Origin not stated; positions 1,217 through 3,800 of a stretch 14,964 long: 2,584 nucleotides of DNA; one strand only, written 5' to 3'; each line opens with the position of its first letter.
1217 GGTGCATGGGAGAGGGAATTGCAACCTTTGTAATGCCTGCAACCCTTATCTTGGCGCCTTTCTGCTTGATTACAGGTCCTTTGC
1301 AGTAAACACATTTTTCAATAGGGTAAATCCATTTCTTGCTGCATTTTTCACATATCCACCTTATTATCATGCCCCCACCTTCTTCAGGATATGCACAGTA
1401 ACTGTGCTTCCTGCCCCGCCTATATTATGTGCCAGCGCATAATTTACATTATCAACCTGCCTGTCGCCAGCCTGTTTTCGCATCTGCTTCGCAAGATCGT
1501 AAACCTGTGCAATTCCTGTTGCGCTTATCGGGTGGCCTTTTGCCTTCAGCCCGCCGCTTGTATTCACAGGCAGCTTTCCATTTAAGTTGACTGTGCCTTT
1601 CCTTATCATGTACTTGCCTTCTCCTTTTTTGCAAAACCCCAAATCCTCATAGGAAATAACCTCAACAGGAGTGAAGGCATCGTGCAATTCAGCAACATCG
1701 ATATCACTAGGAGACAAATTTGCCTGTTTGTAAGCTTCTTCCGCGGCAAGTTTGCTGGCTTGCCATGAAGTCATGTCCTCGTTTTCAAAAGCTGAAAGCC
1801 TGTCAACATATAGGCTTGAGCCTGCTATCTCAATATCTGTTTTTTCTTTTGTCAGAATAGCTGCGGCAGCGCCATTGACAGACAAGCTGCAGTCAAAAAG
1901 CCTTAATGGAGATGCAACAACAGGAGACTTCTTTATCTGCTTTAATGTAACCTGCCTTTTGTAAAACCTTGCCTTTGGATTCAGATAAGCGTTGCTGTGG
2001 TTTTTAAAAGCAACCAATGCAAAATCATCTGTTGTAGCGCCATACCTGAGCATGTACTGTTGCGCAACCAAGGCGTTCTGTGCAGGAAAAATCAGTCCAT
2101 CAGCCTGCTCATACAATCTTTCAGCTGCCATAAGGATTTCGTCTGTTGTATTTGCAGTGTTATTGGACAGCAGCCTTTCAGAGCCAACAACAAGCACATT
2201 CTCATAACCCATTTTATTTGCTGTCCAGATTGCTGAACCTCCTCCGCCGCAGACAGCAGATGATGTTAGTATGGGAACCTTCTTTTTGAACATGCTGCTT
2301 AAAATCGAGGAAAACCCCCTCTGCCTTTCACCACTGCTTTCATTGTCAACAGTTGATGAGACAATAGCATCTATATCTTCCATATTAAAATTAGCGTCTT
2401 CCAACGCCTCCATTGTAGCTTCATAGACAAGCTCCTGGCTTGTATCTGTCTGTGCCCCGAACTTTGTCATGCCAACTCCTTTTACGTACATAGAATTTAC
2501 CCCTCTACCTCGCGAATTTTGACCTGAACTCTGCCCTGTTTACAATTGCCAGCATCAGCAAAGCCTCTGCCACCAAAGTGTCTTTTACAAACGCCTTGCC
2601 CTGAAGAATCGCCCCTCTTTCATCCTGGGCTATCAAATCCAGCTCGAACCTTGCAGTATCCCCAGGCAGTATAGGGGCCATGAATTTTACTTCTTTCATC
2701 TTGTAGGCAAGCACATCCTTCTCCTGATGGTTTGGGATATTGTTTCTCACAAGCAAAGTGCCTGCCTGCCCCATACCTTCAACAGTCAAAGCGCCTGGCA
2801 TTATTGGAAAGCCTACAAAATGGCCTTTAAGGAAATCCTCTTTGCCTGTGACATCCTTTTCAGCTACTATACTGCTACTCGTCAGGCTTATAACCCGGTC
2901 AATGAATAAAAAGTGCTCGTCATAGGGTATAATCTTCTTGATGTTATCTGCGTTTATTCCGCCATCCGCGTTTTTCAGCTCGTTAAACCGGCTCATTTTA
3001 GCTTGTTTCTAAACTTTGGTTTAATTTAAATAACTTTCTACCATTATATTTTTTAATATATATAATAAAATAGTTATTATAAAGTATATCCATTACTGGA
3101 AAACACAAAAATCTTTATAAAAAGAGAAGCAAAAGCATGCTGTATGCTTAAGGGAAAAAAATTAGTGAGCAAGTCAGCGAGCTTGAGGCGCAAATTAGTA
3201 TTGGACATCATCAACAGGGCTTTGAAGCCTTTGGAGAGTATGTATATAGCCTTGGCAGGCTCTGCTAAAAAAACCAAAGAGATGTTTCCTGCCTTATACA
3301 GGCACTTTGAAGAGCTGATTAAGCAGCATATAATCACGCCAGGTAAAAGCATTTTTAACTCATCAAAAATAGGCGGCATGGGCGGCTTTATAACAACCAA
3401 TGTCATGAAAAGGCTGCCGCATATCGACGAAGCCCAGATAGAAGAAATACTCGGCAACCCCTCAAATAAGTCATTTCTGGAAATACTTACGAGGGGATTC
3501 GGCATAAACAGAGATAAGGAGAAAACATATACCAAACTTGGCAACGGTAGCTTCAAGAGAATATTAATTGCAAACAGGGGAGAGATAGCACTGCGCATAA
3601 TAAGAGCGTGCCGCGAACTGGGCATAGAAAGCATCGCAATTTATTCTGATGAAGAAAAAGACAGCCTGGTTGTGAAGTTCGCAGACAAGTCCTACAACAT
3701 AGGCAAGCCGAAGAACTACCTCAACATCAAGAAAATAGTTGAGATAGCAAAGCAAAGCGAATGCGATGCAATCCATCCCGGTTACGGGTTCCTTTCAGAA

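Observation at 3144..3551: Unexplained ~136-aa N-terminal extension on biotin carboxylase, possibly a winged-helix-like module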

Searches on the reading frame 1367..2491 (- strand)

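Call 6: search_protein_families(library=pfam, proteins=[window:1367-2491:-], max_evalue=0.1)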
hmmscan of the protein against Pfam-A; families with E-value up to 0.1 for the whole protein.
window:1367-2491:- (374 aa): 7 families
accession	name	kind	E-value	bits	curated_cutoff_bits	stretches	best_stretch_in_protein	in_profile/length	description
PF22691.2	Thiolase_C_1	-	1.1e-48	165.1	28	1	231-371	6-144/144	Thiolase C-terminal domain-like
PF00108.29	Thiolase_N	-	1.5e-12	47.9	26.4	1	6-187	6-206/260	Thiolase, N-terminal domain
PF02803.24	Thiolase_C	-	3.8e-12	46.3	27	1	245-344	23-104/123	Thiolase, C-terminal domain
PF02801.28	Ketoacyl-synt_C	-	2.5e-05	24.7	20.8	0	243-276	24-57/119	Beta-ketoacyl synthase, C-terminal domain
PF08545.16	ACP_syn_III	-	0.01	16.1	24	0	78-107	4-37/80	3-Oxoacyl-[acyl-carrier-protein (ACP)] synthase III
PF20572.3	DUF6781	-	0.014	15.6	27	1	14-55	22-63/213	Family of unknown function (DUF6781)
PF01890.21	CbiG_C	-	0.03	15.3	27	0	11-51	5-45/117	Cobalamin synthesis G C-terminus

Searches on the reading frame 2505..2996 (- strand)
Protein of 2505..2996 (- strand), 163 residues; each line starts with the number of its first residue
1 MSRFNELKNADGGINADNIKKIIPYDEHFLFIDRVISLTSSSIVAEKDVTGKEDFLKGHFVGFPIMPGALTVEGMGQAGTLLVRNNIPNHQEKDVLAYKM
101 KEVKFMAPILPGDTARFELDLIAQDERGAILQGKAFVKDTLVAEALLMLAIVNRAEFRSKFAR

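Call 6: search_protein_families(library=pfam, proteins=[window:2505-2996:-], max_evalue=0.1)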
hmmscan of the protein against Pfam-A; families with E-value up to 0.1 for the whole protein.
window:2505-2996:- (163 aa): 4 families
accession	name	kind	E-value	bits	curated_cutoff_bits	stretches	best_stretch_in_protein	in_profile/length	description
PF07977.19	FabA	-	2.3e-21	76.3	23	1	27-145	4-137/138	FabA-like domain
PF21089.3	PKS_DH_N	-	0.00023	21.5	27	1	32-126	5-91/103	Polyketide synthase dehydratase domain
PF22636.2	FlK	-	0.0061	17.1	27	1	72-154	23-102/103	Fluoroacetyl-CoA-specific thioesterase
PF01575.25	MaoC_dehydratas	-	0.0075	16.3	27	1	91-123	71-103/123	MaoC like domain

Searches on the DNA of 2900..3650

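Call 58: search_rna_families(source=window, start=2900, end=3650, threshold=evalue, max_evalue=1)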
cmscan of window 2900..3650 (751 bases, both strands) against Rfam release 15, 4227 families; matches with E-value up to 1: 0.
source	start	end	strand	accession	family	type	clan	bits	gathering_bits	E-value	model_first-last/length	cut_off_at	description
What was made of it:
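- There is no Rfam match in 2900-3650 (call 58). There is no Rfam RNA (call 58).
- Tried and rejected: Rfam on 2900-3650, to test a structured 5' leader: nothing (call 58).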
